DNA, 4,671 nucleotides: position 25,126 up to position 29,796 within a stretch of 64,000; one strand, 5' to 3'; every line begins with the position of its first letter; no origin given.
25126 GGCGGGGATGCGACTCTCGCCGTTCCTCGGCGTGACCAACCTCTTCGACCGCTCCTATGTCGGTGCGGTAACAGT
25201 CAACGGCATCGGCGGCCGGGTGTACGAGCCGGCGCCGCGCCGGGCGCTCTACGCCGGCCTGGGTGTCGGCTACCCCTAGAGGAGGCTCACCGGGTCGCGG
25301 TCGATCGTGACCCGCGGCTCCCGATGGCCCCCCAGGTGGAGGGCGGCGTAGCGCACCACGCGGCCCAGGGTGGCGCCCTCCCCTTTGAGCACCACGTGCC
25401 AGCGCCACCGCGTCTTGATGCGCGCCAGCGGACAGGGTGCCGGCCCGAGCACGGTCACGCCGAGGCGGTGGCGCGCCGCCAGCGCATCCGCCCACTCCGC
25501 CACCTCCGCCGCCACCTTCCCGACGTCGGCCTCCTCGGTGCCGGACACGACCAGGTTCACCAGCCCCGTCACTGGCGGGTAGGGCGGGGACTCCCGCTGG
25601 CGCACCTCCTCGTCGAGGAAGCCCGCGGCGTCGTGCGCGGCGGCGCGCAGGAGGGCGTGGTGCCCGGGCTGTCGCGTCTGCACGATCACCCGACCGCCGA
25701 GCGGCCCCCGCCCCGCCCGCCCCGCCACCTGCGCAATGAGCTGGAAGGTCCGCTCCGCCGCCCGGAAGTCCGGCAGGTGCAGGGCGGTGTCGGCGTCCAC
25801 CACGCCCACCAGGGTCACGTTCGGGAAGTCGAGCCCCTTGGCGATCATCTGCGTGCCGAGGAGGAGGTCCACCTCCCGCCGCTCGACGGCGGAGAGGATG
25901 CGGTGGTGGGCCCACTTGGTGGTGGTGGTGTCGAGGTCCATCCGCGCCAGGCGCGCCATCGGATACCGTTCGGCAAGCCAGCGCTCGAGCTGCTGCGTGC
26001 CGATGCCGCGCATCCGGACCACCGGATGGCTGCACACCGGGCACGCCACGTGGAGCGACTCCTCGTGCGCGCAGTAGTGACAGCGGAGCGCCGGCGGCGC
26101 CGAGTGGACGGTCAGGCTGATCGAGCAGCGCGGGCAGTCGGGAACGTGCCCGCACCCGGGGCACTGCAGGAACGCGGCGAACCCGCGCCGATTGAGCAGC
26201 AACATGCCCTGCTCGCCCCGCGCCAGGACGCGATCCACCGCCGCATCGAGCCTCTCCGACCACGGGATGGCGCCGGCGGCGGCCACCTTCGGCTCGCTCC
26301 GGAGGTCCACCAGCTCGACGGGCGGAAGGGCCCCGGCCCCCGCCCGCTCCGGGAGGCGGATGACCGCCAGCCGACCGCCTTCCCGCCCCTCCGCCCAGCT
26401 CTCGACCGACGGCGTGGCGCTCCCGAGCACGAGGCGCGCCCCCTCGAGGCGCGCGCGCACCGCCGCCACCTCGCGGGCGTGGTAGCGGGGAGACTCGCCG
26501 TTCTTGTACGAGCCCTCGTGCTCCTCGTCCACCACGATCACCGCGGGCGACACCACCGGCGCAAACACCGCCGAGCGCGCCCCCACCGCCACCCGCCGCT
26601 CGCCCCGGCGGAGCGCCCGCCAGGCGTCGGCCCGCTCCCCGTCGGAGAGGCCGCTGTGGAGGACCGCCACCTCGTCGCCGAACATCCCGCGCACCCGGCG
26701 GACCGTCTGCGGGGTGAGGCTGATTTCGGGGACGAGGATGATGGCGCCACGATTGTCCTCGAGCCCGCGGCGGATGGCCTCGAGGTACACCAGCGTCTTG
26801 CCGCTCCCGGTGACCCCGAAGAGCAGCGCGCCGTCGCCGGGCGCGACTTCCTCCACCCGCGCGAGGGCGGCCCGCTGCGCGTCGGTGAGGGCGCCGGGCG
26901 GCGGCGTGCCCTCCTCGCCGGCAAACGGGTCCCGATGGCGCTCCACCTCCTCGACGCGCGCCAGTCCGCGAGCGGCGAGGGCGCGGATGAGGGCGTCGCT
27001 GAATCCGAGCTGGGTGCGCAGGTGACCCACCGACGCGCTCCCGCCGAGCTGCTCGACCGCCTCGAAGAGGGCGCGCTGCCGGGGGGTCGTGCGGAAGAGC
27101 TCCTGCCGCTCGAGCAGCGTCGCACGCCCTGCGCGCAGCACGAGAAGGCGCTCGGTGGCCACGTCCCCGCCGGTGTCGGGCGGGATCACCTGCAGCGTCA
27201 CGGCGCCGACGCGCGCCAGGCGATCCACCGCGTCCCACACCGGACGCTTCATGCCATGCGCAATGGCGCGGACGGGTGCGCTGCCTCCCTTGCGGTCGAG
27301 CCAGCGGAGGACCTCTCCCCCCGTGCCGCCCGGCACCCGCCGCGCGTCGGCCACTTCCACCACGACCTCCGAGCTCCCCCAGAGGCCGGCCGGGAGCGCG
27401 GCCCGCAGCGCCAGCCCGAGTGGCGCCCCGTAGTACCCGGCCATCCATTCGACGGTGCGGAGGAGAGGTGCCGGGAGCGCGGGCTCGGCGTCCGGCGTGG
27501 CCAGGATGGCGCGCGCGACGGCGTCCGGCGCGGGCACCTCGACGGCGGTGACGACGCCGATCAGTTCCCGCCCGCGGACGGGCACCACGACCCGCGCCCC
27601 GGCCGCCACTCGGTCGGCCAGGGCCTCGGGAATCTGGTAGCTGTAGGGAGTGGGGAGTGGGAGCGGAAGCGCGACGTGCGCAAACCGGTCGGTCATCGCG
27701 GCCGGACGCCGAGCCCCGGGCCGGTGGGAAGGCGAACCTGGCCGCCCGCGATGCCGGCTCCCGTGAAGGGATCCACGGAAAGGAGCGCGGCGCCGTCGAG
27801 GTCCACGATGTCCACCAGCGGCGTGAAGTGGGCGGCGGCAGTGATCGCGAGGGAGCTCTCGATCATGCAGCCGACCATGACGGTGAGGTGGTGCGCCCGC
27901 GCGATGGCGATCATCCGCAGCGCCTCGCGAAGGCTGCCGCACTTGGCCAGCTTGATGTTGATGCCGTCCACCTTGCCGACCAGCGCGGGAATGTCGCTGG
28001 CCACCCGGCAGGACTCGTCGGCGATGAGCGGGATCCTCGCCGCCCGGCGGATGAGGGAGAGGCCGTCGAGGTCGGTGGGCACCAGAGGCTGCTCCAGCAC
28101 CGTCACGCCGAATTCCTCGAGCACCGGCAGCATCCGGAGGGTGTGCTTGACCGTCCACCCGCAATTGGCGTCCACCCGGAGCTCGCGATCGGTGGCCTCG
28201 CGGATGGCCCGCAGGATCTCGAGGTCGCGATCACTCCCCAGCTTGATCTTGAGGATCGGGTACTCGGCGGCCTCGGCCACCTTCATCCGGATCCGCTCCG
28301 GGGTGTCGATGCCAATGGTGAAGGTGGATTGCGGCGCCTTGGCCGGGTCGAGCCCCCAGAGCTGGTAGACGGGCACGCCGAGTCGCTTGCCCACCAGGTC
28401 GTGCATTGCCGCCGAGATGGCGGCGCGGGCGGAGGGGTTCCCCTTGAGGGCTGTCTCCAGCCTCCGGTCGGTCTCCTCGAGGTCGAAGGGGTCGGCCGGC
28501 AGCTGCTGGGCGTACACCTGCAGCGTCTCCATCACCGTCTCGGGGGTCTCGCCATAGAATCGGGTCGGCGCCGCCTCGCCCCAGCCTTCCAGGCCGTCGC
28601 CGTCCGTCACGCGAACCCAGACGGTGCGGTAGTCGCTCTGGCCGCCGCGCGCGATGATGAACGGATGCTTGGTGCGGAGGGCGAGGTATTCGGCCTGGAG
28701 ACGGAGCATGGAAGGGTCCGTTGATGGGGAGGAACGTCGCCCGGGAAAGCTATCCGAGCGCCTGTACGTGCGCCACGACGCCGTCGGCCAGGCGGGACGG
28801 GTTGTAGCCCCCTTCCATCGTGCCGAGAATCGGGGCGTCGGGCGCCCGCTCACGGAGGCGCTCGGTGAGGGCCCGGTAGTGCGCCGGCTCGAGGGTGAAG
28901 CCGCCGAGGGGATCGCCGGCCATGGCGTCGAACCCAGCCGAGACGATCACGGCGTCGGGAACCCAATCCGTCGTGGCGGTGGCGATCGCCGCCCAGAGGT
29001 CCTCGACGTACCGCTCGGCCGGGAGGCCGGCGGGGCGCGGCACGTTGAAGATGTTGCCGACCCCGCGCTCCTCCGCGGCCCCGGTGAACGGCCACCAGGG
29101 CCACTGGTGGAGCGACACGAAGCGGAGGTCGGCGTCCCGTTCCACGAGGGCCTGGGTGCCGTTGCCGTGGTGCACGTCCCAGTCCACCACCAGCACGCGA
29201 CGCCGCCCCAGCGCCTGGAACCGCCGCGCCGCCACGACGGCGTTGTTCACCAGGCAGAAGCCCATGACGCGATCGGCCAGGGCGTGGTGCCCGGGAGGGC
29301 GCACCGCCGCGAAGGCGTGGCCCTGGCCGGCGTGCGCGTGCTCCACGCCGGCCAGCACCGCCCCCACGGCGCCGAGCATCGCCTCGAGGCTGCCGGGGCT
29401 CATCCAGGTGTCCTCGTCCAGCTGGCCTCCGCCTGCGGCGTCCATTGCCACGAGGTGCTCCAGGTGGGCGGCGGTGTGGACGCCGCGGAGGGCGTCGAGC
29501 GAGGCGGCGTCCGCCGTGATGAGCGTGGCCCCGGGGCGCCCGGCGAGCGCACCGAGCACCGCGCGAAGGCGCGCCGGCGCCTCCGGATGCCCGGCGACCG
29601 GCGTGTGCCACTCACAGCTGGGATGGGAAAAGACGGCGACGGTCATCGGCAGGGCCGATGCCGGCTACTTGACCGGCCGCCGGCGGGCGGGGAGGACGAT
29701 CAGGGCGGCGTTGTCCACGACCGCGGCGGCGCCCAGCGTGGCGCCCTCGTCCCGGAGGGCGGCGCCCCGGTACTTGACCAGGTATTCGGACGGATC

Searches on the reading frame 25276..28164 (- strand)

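Call 26: search_protein_families(library=pfam, proteins=[window:25276-28164:-], max_evalue=0.001)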
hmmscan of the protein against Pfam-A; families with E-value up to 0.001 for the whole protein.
window:25276-28164:- (962 aa): 6 families
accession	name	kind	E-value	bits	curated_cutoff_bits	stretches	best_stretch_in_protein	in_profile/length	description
PF17764.6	PriA_3primeBD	-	1.5e-22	79.7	22.7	1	164-258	2-96/96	3'DNA-binding domain (3'BD)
PF18074.6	PriA_C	-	1.8e-14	54.8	26.9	1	864-958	1-95/95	Primosomal protein N C-terminal domain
PF00270.35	DEAD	-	1.6e-13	51.2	26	1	428-588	2-162/167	DEAD/DEAH box helicase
PF04851.21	ResIII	-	1.9e-11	44.6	22.5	1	426-585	4-162/164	Type III restriction enzyme, res subunit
PF18319.7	Zn_ribbon_PriA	-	5.3e-10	39.5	26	1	677-702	1-26/27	PriA DNA helicase Cys-rich region (CRR) domain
PF00271.37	Helicase_C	-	1.5e-08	35.3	23.5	1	744-819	45-108/110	Helicase conserved C-terminal domain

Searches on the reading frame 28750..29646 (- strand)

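Call 26: search_protein_families(library=pfam, proteins=[window:28750-29646:-], max_evalue=0.001)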
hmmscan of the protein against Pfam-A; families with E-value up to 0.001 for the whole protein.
window:28750-29646:- (298 aa): 2 families
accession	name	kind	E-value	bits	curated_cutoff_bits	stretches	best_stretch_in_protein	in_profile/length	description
PF00850.24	Hist_deacetyl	-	1.1e-72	245.3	27.9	1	20-297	1-298/298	Histone deacetylase domain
PF13472.12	Lipase_GDSL_2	-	0.00022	22.2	32.9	1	181-285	18-117/178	GDSL-like Lipase/Acylhydrolase family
